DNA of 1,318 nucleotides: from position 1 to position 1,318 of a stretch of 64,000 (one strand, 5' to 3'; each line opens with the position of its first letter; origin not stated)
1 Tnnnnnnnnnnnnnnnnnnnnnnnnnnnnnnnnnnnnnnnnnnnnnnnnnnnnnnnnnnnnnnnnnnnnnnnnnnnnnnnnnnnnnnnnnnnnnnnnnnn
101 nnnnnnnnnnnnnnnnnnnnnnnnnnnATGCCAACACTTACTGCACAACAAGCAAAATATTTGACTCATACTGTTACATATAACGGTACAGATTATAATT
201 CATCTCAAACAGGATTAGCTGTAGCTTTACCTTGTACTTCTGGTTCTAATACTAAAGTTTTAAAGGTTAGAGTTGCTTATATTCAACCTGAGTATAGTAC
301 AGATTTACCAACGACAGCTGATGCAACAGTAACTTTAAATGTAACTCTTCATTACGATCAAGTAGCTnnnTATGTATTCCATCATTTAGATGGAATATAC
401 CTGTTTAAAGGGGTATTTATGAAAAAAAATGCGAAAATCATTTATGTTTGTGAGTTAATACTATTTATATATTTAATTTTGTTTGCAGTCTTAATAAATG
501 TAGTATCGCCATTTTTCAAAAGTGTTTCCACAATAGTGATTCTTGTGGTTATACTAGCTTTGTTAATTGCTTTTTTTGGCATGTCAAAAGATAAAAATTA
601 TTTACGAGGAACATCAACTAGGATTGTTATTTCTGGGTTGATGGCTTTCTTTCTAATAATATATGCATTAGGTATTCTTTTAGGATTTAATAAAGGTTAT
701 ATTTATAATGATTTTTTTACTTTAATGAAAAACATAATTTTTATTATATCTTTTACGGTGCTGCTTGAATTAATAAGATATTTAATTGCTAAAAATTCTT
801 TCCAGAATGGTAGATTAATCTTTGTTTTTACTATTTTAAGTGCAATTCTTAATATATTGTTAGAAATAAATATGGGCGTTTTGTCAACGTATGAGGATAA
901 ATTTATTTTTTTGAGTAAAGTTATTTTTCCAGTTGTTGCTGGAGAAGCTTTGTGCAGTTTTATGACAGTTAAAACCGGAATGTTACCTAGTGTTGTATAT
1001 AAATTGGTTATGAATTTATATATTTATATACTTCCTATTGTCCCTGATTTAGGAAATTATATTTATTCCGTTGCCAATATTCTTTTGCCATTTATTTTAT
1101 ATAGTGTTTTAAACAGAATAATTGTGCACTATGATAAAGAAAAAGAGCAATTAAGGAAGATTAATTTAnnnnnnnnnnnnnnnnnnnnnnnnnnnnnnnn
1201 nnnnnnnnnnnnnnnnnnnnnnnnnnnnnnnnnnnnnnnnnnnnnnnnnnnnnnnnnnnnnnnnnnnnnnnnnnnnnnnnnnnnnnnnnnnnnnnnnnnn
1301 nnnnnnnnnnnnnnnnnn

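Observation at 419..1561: SipW-type signal peptidase fused to an N-terminal ~250-aa polytopic membrane domain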

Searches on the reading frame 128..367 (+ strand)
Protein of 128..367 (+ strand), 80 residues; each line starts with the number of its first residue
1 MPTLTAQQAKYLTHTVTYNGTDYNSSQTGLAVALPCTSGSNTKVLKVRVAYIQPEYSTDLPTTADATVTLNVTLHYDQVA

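Call 3: search_protein_families(library=pfam, proteins=[window:128-367:+], max_evalue=1)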
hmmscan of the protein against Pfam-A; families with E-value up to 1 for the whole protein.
window:128-367:+ (80 aa): 0 families

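Call 4: search_protein_families(library=ncbifam, proteins=[window:128-367:+], max_evalue=1)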
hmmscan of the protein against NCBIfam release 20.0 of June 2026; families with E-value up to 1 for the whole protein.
window:128-367:+ (80 aa): 1 family
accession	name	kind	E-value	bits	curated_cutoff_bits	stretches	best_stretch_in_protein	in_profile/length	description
NF040873.1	AztA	equivalog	0.088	12.4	220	1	9-71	17-81/191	zinc ABC transporter ATP-binding protein AztA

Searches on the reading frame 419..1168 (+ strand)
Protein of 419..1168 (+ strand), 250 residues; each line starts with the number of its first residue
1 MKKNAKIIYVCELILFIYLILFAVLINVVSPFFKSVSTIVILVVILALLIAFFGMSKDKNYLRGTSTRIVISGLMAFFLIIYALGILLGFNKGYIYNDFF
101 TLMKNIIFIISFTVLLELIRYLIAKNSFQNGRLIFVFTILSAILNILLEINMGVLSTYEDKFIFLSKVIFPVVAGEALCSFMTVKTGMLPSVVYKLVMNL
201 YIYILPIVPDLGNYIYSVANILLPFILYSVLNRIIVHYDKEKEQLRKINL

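Call 3: search_protein_families(library=pfam, proteins=[window:419-1168:+], max_evalue=1)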
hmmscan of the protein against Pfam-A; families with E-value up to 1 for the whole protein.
window:419-1168:+ (250 aa): 1 family
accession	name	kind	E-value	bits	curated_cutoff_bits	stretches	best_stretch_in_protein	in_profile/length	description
PF11992.13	TgpA_N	-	0.74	9.2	30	1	21-116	2-89/333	TgpA N-terminal domain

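Call 4: search_protein_families(library=ncbifam, proteins=[window:419-1168:+], max_evalue=1)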
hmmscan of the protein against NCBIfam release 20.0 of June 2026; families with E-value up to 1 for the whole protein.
window:419-1168:+ (250 aa): 0 families

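Call 11: search_protein_representatives(protein=window:419-1168:+)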
Query: 250 residues. Proteins with E-value up to 0.001 (for the whole library): 499; up to 1e-10: 198; up to 1e-30: 21. The best 150 are listed.
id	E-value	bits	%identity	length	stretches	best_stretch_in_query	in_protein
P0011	1.8e-78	280.1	53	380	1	1-249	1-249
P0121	2.1e-66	240.6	55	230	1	1-222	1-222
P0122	2.1e-55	204.7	94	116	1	1-116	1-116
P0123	2.7e-45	171.6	46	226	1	1-216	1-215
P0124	1.9e-44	168.8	52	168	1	1-166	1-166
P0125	1.4e-42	162.7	39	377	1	1-250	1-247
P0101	2.7e-42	161.7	42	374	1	1-244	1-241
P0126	7.0e-41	157.1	35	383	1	3-250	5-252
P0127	3.5e-39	151.6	37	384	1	7-250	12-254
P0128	5.0e-39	151.1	39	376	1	1-242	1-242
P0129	8.5e-38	147.0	38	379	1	1-244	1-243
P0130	9.7e-38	146.8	40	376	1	8-244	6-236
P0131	1.0e-34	137.0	35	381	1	4-248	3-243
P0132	1.9e-34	136.1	37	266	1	8-242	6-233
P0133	1.7e-33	133.0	32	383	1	5-243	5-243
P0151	2.1e-25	106.5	33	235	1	5-229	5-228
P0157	6.8e-23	98.3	31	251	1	6-235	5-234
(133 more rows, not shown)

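Call 24: search_protein_families(library=pfam, alignment_id=A2, max_evalue=0.1)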
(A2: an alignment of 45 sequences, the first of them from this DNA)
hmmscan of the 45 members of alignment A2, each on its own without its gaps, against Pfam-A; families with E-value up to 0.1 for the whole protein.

A. member 1, seq(248 aa): 0 families

B. families by the number of members that match (of 45 scanned): 14 families
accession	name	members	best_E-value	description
PF00689.26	Cation_ATPase_C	2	0.0023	Cation transporting ATPase, C-terminus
PF04306.18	DUF456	1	0.0016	Protein of unknown function (DUF456)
PF20108.4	DUF6498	1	0.01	Family of unknown function (DUF6498)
PF19845.4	DUF6320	1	0.013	Family of unknown function (DUF6320)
PF03779.20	SPW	1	0.018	SPW repeat domain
PF13829.11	DUF4191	1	0.023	Domain of unknown function (DUF4191)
PF20040.4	DUF6442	1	0.03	Family of unknown function (DUF6442)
PF09925.14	DUF2157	1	0.031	Predicted membrane protein (DUF2157)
PF14150.11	YesK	1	0.035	YesK-like protein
PF17402.7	DUF5408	1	0.056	Family of unknown function (DUF5408)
PF15086.11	UPF0542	1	0.071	Uncharacterised protein family UPF0542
PF03102.20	NeuB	1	0.078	NeuB family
PF06796.16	NapE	1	0.093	Periplasmic nitrate reductase protein NapE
PF19733.4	DUF6223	1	0.093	Family of unknown function (DUF6223)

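Call 27: predict_structure(alignment_id=A2)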
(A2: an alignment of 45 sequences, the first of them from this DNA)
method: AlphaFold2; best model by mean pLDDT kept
length: 248 residues; sequences in the alignment: 45
mean_pLDDT: 93.8   pTM: 0.90
mean pLDDT of the five models: 93.8, 93.7, 93.0, 92.8, 91.8
residues with pLDDT >= 90: 221; 70-90: 23; 50-70: 4; < 50: 0
segments of 3 or more residues with pLDDT < 50: none
pLDDT, mean of each block of 10 residues (from residue 1): 82 98 93 95 98 92 97 98 96 82 94 98 89 96 96 85 94 98 96 97 92 94 98 95 92
secondary structure, 60 per line:
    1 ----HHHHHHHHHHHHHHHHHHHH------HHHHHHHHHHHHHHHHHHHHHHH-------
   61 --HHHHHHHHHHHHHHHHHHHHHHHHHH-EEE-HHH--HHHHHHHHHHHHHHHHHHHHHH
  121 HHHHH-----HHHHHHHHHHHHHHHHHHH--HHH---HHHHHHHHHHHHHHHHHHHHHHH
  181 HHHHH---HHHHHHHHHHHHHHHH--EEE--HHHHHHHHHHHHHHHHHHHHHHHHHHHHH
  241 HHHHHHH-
elements in order: H5-24 H31-53 H63-88 E90-92 H99-125 H131-149 H158-185 H189-204 E207-209 H212-247

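Call 34: fold_search(model_id=the predicted structure, library=pdb)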
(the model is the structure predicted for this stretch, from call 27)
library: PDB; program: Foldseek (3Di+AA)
matches with E <= 10: 108; with E <= 0.001: 0
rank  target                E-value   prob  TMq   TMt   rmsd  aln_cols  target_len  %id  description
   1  4cad_L                5.9e-01  0.85  0.50  0.50   7.0       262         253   15  Mechanism of farnesylated CAAX protein processing by the integral membrane protease Rce1 (released 2013-11-27)
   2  8oqy_C                8.1e-01  0.51  0.37  0.39  14.9       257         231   12  Structure of apo form of human gamma-secretase PSEN1 APH-1B isoform reconstituted into lipid nanodisc (released 2024-04-24)
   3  4cad_I                8.5e-01  0.69  0.47  0.46   7.3       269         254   12  Mechanism of farnesylated CAAX protein processing by the integral membrane protease Rce1 (released 2013-11-27)
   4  8zyv_E                1.1e+00  0.08  0.15  0.17  21.4       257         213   12  Bacterial flagellar sodium-driven stator PomA5PomB2 with 100 mM NaCl (released 2025-01-01)
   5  7o3v_G                1.1e+00  0.12  0.21  0.20  22.9       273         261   13  Stalk complex structure (TrwJ/VirB5-TrwI/VirB6) from the fully-assembled R388 type IV secretion system determined by c (released 2022-06-22)
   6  9itr_Z                1.2e+00  0.07  0.16  0.16  20.3       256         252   15  Chloroflexus aurantiacus ATP synthase, state 3, focused refinement of FO and peripheral stalk (released 2025-03-19)
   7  4cad_F                1.4e+00  0.47  0.45  0.45   9.2       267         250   12  Mechanism of farnesylated CAAX protein processing by the integral membrane protease Rce1 (released 2013-11-27)
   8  4knf_E                1.4e+00  0.13  0.22  0.23  19.5       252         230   13  Crystal structure of a blue-light absorbing proteorhodopsin double-mutant D97N/Q105L from HOT75 (released 2013-06-05)
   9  7o3v_J                1.5e+00  0.11  0.21  0.20  23.1       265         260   12  Stalk complex structure (TrwJ/VirB5-TrwI/VirB6) from the fully-assembled R388 type IV secretion system determined by c (released 2022-06-22)
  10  4cad_C                1.7e+00  0.57  0.51  0.50   6.4       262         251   13  Mechanism of farnesylated CAAX protein processing by the integral membrane protease Rce1 (released 2013-11-27)
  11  4he8_I                1.7e+00  0.15  0.23  0.16  14.9       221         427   12  Crystal structure of the membrane domain of respiratory complex I from Thermus thermophilus (released 2013-02-13)
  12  8rt9_F                1.7e+00  0.06  0.17  0.16  22.8       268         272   15  Stalk complex full-length structure (TrwJ/VirB5-TrwI/VirB6) from the fully-assembled R388 type IV secretion system det (released 2024-06-19)
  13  9ua0_A                1.9e+00  0.08  0.17  0.17  19.7       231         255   11  Cryo-EM structure of cyanobacterial bicarbonate transporter CmpBCD in the presence of nitrate (released 2026-04-08)
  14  8zyv_G                2.0e+00  0.07  0.16  0.18  21.0       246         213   13  Bacterial flagellar sodium-driven stator PomA5PomB2 with 100 mM NaCl (released 2025-01-01)
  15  8xdi_A                2.1e+00  0.08  0.16  0.12  17.0       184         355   12  Cryo-EM structure of zebrafish urea transporter. (released 2024-12-04)
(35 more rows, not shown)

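Call 36: search_solved_structures(query=A2, max_evalue=10, show_alignments=2)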
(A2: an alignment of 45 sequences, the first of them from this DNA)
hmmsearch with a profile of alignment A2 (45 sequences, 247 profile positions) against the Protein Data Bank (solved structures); distinct sequences matched with E-value up to 10: 0.

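Call 47: find_homologous_proteins(query=A2, max_evalue=0.01)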
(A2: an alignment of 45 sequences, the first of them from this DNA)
Query A2 (45 sequences) (248 aa, profile of the alignment): 59 proteins with E <= 0.01 among 8000 candidates.
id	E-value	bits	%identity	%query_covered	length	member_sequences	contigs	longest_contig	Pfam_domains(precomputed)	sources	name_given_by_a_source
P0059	2.1e-74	268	55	100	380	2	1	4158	-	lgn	-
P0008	2.2e-74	268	60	100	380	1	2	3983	PF10502.15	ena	-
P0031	2.6e-74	268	58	100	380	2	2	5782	-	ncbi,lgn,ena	-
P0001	4.1e-74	267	100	100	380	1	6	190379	-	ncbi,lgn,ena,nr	ncbi:MAG: signal peptidase I [Bacilli bacterium]|nr:signal peptidase I [Bacilli bacterium]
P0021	1.2e-73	266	58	100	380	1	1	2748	-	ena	-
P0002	2.3e-73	265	96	100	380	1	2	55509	-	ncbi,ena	-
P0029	3.3e-73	264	61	100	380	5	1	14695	PF10502.15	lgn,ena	-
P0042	1.2e-72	262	56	100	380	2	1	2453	-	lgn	-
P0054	1.9e-72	262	55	99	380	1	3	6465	-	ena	-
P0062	2.0e-72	262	52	100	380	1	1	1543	-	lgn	-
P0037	2.8e-72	261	55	100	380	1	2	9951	PF10502.15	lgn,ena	-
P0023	6.3e-72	260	56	100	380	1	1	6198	PF10502.15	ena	-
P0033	6.3e-72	260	56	100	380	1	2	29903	PF10502.15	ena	-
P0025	7.9e-72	260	55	100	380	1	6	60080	PF10502.15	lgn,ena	-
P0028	1.2e-71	259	56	100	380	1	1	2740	-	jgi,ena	-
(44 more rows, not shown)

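Call 57: find_encoding_contigs(protein=P0151, flank=4000, max_places=3)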
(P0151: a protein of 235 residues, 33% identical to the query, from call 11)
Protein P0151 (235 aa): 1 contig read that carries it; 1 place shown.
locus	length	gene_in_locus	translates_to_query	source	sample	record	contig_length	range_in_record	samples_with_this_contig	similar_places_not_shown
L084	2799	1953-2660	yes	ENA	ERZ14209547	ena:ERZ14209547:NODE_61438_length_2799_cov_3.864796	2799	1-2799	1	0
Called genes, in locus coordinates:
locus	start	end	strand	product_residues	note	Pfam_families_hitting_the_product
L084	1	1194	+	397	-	?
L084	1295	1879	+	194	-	-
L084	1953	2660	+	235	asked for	-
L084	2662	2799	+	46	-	?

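Call 58: find_encoding_contigs(protein=P0157, flank=4000, max_places=3)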
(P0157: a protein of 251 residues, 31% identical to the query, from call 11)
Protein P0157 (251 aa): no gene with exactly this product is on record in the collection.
